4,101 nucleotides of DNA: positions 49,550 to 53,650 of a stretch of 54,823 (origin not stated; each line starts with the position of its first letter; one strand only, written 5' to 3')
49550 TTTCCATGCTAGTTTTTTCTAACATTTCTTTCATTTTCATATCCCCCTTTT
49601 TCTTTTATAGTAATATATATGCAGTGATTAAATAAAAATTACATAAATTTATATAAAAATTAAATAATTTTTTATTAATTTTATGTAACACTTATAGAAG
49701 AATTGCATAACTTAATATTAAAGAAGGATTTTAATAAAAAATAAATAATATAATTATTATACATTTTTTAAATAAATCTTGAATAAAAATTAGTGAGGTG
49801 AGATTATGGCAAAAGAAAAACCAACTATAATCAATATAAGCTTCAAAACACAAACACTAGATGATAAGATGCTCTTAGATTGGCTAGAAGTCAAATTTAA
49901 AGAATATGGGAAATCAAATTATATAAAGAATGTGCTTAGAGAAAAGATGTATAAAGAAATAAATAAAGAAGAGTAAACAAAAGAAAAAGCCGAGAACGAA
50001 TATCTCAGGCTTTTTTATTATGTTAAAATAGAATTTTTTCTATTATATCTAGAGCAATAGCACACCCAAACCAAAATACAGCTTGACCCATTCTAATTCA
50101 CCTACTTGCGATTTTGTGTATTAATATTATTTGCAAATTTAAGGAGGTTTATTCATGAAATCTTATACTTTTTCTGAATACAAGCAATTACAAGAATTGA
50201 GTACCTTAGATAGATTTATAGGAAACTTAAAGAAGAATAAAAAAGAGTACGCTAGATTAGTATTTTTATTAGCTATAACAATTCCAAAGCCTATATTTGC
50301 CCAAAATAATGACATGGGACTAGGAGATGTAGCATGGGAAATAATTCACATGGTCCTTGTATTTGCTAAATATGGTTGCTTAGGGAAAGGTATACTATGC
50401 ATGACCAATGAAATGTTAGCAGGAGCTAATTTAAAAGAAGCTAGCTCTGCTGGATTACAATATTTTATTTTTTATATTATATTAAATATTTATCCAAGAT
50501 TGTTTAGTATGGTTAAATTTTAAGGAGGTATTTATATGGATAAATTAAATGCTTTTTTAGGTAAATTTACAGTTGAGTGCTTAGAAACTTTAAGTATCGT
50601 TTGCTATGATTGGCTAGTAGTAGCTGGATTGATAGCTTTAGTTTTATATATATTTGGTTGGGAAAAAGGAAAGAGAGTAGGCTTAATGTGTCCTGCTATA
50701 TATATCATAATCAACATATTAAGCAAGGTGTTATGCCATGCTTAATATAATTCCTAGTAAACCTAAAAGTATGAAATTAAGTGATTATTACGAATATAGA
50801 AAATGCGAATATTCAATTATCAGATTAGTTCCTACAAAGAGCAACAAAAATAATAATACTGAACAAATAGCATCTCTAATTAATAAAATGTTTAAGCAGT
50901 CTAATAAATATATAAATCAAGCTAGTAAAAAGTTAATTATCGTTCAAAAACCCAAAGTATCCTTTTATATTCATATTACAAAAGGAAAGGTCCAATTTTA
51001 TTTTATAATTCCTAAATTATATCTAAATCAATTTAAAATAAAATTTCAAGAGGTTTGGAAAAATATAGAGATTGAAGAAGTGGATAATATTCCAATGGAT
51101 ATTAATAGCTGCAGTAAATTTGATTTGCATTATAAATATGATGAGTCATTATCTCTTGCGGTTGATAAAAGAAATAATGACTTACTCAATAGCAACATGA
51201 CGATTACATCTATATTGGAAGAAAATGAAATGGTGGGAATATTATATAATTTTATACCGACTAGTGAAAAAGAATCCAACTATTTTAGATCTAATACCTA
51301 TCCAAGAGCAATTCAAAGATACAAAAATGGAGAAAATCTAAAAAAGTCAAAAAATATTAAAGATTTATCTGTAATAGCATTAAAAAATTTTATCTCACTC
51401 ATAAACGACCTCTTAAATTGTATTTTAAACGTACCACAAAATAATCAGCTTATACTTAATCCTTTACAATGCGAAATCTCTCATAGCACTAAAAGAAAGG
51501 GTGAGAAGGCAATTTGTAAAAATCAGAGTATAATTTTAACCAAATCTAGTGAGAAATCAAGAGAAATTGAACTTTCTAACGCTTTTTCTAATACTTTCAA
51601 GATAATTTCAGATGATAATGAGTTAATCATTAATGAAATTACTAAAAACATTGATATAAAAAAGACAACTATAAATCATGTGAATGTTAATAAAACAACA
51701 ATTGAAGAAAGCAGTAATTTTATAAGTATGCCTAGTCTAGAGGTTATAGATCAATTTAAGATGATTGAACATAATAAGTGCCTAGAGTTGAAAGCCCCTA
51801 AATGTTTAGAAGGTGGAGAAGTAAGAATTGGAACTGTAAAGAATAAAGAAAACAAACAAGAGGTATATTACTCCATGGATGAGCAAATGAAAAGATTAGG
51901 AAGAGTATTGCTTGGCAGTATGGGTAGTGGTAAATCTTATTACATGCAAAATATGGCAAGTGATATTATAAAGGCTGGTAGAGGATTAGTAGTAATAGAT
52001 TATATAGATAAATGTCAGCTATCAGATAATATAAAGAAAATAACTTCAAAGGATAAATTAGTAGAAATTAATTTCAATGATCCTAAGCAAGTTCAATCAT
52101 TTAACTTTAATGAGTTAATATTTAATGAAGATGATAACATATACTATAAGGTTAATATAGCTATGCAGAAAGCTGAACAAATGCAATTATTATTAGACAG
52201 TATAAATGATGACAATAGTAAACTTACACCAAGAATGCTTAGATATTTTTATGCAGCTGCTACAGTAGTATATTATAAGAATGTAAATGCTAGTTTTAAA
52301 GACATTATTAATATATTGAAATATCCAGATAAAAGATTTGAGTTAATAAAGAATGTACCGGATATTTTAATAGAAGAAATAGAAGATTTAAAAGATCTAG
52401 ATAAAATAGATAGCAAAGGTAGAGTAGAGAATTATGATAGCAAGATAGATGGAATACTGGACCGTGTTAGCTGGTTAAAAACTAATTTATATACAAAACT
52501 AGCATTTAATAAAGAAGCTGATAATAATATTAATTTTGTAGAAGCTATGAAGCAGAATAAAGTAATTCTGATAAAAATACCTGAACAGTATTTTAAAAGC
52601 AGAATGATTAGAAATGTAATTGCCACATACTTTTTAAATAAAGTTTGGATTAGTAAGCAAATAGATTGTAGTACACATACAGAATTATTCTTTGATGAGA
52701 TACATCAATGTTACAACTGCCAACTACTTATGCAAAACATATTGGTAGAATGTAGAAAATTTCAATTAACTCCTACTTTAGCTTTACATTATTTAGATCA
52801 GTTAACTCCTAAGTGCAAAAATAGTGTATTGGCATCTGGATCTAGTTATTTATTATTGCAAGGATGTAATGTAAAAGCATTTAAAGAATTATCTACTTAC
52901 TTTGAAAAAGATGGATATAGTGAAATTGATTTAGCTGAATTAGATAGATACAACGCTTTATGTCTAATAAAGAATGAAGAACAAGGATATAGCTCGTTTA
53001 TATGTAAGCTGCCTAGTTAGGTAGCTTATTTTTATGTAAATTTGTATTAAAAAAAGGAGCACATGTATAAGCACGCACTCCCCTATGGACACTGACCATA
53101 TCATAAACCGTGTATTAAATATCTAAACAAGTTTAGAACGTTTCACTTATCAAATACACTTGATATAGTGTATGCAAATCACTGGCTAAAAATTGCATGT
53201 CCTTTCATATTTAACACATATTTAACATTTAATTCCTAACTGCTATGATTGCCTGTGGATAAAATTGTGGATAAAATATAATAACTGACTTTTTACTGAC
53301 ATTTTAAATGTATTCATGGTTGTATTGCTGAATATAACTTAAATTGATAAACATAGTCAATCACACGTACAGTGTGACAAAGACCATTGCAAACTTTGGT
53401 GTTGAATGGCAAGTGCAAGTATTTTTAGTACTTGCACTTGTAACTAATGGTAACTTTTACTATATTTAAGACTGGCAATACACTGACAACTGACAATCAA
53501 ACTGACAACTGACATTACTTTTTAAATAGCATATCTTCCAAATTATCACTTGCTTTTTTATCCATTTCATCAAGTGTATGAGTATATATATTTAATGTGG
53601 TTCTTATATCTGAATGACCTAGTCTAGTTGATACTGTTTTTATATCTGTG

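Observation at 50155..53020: Orphan virB2/virB3/virB4-like three-gene operon in the moron slot of a myovirus: candidate undescribed prophage system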

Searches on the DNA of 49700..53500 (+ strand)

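Call 9: search_dna_similar(query=window:49700-53500:+, collection=phages, mode=near, max_rows=20)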
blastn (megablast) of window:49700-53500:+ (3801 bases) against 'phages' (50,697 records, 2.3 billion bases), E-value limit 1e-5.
No match.

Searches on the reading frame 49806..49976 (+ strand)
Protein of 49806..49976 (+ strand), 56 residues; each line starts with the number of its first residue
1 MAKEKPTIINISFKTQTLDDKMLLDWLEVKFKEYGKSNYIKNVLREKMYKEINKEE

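Call 4: search_protein_families(library=pfam, proteins=[window:49806-49976:+], max_evalue=1)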
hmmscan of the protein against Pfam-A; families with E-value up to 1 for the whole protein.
window:49806-49976:+ (56 aa): 0 families

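Call 5: search_protein_families(library=phrogs, proteins=[window:49806-49976:+], max_evalue=1)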
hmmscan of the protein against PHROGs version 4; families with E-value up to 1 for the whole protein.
window:49806-49976:+ (56 aa): 1 family
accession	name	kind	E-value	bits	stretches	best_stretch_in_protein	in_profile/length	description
phrog_4223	-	unknown function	0.016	16.6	1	9-52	4-43/67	-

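Call 6: search_protein_families(library=ncbifam, proteins=[window:49806-49976:+], max_evalue=1)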
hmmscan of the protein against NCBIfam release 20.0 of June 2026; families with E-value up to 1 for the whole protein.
window:49806-49976:+ (56 aa): 0 families

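Call 7: search_protein_families(library=padloc, proteins=[window:49806-49976:+], max_evalue=1)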
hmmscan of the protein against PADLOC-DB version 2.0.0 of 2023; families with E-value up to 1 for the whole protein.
window:49806-49976:+ (56 aa): 0 families

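Call 65: search_protein_families(library=pfam, alignment_id=A7, max_evalue=10)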
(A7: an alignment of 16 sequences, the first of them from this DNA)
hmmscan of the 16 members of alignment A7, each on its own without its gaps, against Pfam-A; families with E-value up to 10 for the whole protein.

A. member 1, seq(56 aa): 0 families

B. families by the number of members that match (of 16 scanned): 8 families
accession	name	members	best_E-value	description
PF10477.14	EIF4E-T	1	0.003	Nucleocytoplasmic shuttling protein for mRNA cap-binding EIF4E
PF07352.17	Phage_Mu_Gam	1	0.0099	Bacteriophage Mu Gam like protein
PF09970.15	DUF2204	1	0.026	Nucleotidyl transferase of unknown function (DUF2204)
PF24127.1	DUF7395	1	0.046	Domain of unknown function (DUF7395)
PF22729.1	NCH3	1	0.072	NACHT C-terminal Helical domain 3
PF19208.5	DUF5880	1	0.11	Family of unknown function (DUF5880)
PF17059.10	MGTL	1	0.29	MgtA leader peptide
PF06783.16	UPF0239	1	2.9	Uncharacterised protein family (UPF0239)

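Call 66: search_solved_structures(query=A7, max_evalue=10, show_alignments=2)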
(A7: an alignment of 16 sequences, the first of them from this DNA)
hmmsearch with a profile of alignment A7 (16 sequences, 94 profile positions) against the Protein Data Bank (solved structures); distinct sequences matched with E-value up to 10: 23.
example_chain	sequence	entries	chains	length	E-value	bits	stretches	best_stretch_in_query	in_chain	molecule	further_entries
3j7o_D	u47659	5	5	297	2.1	12.3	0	29-79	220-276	Ribosomal protein uL18 | uL18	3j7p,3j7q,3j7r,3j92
3jaj_D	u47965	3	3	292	2.3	12.2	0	29-78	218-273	Ribosomal protein uL18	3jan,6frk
9y49_CD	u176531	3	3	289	4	11.4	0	29-79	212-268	60S ribosomal protein L5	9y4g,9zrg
6gz3_AD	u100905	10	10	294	4.5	11.3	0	29-79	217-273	ribosomal protein uL18 | 60S ribosomal protein L5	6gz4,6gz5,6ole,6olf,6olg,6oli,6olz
6xa1_LD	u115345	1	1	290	4.5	11.2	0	29-78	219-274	60S ribosomal protein L5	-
22tu_LD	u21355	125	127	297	4.8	11.1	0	29-79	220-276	60S ribosomal protein L5 | 60S RIBOSOMAL PROTEIN UL18 | uL18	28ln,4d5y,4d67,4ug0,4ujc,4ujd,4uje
4v5z_Bn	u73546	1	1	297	4.8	11.1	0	29-79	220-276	60S Ribosomal protein L5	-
8g5z_LD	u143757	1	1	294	5.4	11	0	29-79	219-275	60S ribosomal protein L5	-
6qzp_LD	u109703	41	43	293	5.5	11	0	29-79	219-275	60S ribosomal protein L5 | Large ribosomal subunit protein uL18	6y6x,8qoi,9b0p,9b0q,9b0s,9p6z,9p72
9vxn_LD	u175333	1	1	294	5.5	11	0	29-79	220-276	Large ribosomal subunit protein uL18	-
9y42_D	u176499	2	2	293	5.7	10.9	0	29-80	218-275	Large ribosomal subunit protein uL18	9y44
11he_L5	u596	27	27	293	6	10.9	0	29-80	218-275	60S ribosomal protein L5 | uL18 | Ribosomal_L18_c domain-containing protein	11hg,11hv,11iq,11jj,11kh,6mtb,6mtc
7nwh_D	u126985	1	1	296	6.3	10.8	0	29-80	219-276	60S ribosomal protein L5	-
5lzs_D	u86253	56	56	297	6.4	10.8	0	29-80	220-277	60S ribosomal protein L5 | uL18 | Ribosomal_L18_c domain-containing protein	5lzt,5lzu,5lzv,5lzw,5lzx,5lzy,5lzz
6d90_D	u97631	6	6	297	6.4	10.8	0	29-80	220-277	Large ribosomal subunit protein uL18 | uL18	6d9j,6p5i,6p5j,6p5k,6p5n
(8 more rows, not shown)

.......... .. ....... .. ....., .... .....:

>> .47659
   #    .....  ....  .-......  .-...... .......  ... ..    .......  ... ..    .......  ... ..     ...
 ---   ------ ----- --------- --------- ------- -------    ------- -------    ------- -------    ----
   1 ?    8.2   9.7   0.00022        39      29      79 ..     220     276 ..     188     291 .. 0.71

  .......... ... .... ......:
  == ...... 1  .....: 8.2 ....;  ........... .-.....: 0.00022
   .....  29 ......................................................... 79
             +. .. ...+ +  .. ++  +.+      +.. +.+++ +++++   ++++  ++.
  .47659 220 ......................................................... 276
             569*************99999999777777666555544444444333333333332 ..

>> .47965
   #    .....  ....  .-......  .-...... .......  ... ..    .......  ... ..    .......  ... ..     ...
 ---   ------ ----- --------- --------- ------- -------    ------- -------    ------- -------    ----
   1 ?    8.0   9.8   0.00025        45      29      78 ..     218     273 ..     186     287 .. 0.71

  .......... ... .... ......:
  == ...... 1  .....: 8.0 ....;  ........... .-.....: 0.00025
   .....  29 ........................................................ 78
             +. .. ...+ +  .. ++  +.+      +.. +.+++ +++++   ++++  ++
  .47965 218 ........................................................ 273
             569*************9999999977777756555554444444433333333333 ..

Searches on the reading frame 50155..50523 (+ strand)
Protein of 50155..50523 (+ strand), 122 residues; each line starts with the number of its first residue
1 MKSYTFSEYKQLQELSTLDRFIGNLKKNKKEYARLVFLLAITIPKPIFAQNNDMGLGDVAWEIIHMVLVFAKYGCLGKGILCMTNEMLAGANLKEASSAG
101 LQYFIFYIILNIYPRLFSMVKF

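Call 4: search_protein_families(library=pfam, proteins=[window:50155-50523:+], max_evalue=1)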
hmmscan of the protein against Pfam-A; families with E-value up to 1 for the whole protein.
window:50155-50523:+ (122 aa): 0 families

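Call 5: search_protein_families(library=phrogs, proteins=[window:50155-50523:+], max_evalue=1)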
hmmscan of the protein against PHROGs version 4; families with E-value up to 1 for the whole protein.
window:50155-50523:+ (122 aa): 0 families

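Call 6: search_protein_families(library=ncbifam, proteins=[window:50155-50523:+], max_evalue=1)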
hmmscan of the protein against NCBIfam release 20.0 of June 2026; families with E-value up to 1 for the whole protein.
window:50155-50523:+ (122 aa): 0 families

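Call 7: search_protein_families(library=padloc, proteins=[window:50155-50523:+], max_evalue=1)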
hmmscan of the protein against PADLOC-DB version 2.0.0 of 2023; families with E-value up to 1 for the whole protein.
window:50155-50523:+ (122 aa): 0 families

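Call 59: search_protein_families(library=pfam, alignment_id=A5, max_evalue=10)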
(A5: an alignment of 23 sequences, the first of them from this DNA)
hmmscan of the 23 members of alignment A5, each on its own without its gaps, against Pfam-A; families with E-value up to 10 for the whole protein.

A. member 1, seq(122 aa): 0 families

B. families by the number of members that match (of 23 scanned): 19 families
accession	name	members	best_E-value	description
PF04956.18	TrbC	7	0.0001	TrbC/VIRB2 pilin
PF13858.11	DUF4199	2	0.019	Protein of unknown function (DUF4199)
PF18895.5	T4SS_pilin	1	0.0012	Type IV secretion system pilin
PF21649.3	APMV_polyA_pol_cat_2nd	1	0.0066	APMV, Putative poly(A) polymerase, catalytic subunit, C-terminal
PF24753.1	DUF7698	1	0.015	Domain of unknown function (DUF7698)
PF06738.18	ThrE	1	0.03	Putative threonine/serine exporter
PF06947.17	DUF1290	1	0.038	Protein of unknown function (DUF1290)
PF12173.13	BacteriocIIc_cy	1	0.073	Bacteriocin class IIc cyclic gassericin A-like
PF08493.15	AflR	1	0.088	Aflatoxin regulatory protein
PF00965.23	TIMP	1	0.092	Tissue inhibitor of metalloproteinase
PF01554.23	MatE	1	0.097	MatE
PF14488.12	DUF4434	1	0.11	Domain of unknown function (DUF4434)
PF21083.2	ZapC_N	1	0.13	Cell-division protein ZapC, N-terminal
PF23271.1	HEAT_GCN1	1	0.14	Stalled ribosome sensor GCN1-like, HEAT repeats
PF23689.1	YldA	1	0.17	YldA-like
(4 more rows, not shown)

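Call 60: search_solved_structures(query=A5, max_evalue=10, show_alignments=2)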
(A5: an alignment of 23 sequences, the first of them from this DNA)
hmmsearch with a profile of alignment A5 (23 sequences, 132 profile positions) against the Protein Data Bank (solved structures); distinct sequences matched with E-value up to 10: 8.
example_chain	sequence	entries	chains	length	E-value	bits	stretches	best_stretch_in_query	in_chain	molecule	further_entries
9phr_A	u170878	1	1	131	1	12.9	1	63-105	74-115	Kelch-like ECH-associated protein 1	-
8wfg_A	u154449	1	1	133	1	12.8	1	63-105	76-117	Kelch-like ECH-associated protein 1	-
6w67_A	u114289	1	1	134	1.1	12.8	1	63-105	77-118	Kelch-like ECH-associated protein 1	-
6w66_C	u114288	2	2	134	1.1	12.8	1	63-105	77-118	Kelch-like ECH-associated protein 1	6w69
6ffm_A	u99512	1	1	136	1.1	12.8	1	63-105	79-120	Kelch-like ECH-associated protein 1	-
4cxi_A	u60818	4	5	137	1.1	12.7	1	63-105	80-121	KELCH-LIKE ECH-ASSOCIATED PROTEIN 1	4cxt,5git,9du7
7x4w_A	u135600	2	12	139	1.1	12.7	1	63-105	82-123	Kelch-like ECH-associated protein 1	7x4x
5dad_A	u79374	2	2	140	1.2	12.7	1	63-105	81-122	Kelch-like ECH-associated protein 1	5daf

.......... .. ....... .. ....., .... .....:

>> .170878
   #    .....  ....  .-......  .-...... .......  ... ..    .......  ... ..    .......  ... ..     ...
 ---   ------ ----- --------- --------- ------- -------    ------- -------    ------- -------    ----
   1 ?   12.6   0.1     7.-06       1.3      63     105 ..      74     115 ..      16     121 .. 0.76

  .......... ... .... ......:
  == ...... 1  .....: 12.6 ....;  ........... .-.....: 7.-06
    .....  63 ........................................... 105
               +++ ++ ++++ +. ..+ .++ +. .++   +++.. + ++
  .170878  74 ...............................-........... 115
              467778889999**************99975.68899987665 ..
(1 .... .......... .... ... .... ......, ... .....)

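Call 73: find_homologous_proteins(query=A9, max_evalue=0.01)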
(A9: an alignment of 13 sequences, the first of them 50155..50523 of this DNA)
Query A9 (13 sequences) (122 aa, profile of the alignment): 286 proteins with E <= 0.01 among 4904 candidates; the best 120 are listed.
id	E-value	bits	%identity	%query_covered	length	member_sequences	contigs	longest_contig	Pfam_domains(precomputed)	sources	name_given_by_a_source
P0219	9.4e-51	189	65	99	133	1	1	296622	-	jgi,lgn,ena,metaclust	metaclust:\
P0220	1.3e-50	189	64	99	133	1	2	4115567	-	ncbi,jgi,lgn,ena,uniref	ncbi:hypothetical protein [Terrisporobacter petrolearius]|uniref:hypothetical protein n=1 Tax=Terris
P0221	3.1e-50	188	63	99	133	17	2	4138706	-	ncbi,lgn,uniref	ncbi:hypothetical protein TPDSL_22630 [Terrisporobacter petrolearius]|uniref:hypothetical protein n=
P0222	7.3e-50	186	63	99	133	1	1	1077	-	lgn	-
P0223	7.4e-50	186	62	99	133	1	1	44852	-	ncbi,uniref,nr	ncbi:hypothetical protein [Terrisporobacter sp.]|uniref:hypothetical protein n=2 Tax=Terrisporobacte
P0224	8.9e-49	183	40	98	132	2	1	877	-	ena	-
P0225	2.0e-48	182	41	98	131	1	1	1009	-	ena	-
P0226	3.6e-48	181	41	98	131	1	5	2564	-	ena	-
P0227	5.4e-48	180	72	100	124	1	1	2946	-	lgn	-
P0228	6.3e-48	180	37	99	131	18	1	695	-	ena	-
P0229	7.2e-48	180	42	98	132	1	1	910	-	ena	-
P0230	8.2e-48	180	61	96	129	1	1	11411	-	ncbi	ncbi:MAG TPA: hypothetical protein DDY58_01230, partial [Terrisporobacter glycolicus]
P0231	1.8e-47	179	40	98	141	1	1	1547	-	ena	-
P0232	2.1e-47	178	36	97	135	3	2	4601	-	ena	-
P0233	2.1e-47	178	33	90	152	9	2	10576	-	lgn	-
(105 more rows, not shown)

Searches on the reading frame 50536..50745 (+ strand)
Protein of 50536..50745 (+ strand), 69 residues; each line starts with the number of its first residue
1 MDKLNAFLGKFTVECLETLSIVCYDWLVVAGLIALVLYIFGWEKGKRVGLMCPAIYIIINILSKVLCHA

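Call 4: search_protein_families(library=pfam, proteins=[window:50536-50745:+], max_evalue=1)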
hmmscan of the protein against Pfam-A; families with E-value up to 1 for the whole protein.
window:50536-50745:+ (69 aa): 1 family
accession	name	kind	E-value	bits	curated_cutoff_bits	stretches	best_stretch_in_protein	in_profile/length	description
PF06703.16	SPC25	-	0.0019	18.4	24.3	1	21-63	31-73/159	Microsomal signal peptidase 25 kDa subunit (SPC25)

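Call 5: search_protein_families(library=phrogs, proteins=[window:50536-50745:+], max_evalue=1)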
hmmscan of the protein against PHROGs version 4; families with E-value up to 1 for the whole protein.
window:50536-50745:+ (69 aa): 1 family
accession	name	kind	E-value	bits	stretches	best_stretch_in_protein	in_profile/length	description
phrog_20873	-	unknown function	0.29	12.3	1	12-33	41-62/83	-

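Call 6: search_protein_families(library=ncbifam, proteins=[window:50536-50745:+], max_evalue=1)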
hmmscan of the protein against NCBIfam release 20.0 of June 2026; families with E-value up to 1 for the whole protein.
window:50536-50745:+ (69 aa): 0 families

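Call 7: search_protein_families(library=padloc, proteins=[window:50536-50745:+], max_evalue=1)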
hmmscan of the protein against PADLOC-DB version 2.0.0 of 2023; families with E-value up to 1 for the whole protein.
window:50536-50745:+ (69 aa): 0 families

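Call 63: search_protein_families(library=pfam, alignment_id=A6, max_evalue=10)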
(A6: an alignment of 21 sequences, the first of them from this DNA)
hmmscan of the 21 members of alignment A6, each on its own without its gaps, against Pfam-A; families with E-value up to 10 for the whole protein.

A. member 1, seq(69 aa): 1 family
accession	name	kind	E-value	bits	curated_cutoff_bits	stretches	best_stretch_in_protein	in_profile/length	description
PF06703.16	SPC25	-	0.0019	18.4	24.3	1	21-63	31-73/159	Microsomal signal peptidase 25 kDa subunit (SPC25)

B. families by the number of members that match (of 21 scanned): 17 families
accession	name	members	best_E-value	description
PF06703.16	SPC25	5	0.0011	Microsomal signal peptidase 25 kDa subunit (SPC25)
PF20535.3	DUF6750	1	0.013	Family of unknown function (DUF6750)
PF14364.11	DUF4408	1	0.027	Domain of unknown function (DUF4408)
PF13903.11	Claudin_2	1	0.034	PMP-22/EMP/MP20/Claudin tight junction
PF06797.16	DUF1229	1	0.038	Protein of unknown function (DUF1229)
PF08623.16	TIP120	1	0.043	TATA-binding protein interacting (TIP20)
PF15860.11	DUF4728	1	0.044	Domain of unknown function (DUF4728)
PF04869.20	Uso1_p115_head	1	0.052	Uso1 / p115 like vesicle tethering protein, head region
PF20705.2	DUF6821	1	0.092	Family of unknown function (DUF6821)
PF16020.10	Deltameth_res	1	0.096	Deltamethrin resistance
PF03094.20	Mlo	1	0.11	Mlo family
PF12650.12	DUF3784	1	0.11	Domain of unknown function (DUF3784)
PF17028.10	8TM_micro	1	0.17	8TM Microsporidial transmembrane domain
PF13567.11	DUF4131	1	0.2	Domain of unknown function (DUF4131)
PF11460.13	DUF3007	1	0.23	Protein of unknown function (DUF3007)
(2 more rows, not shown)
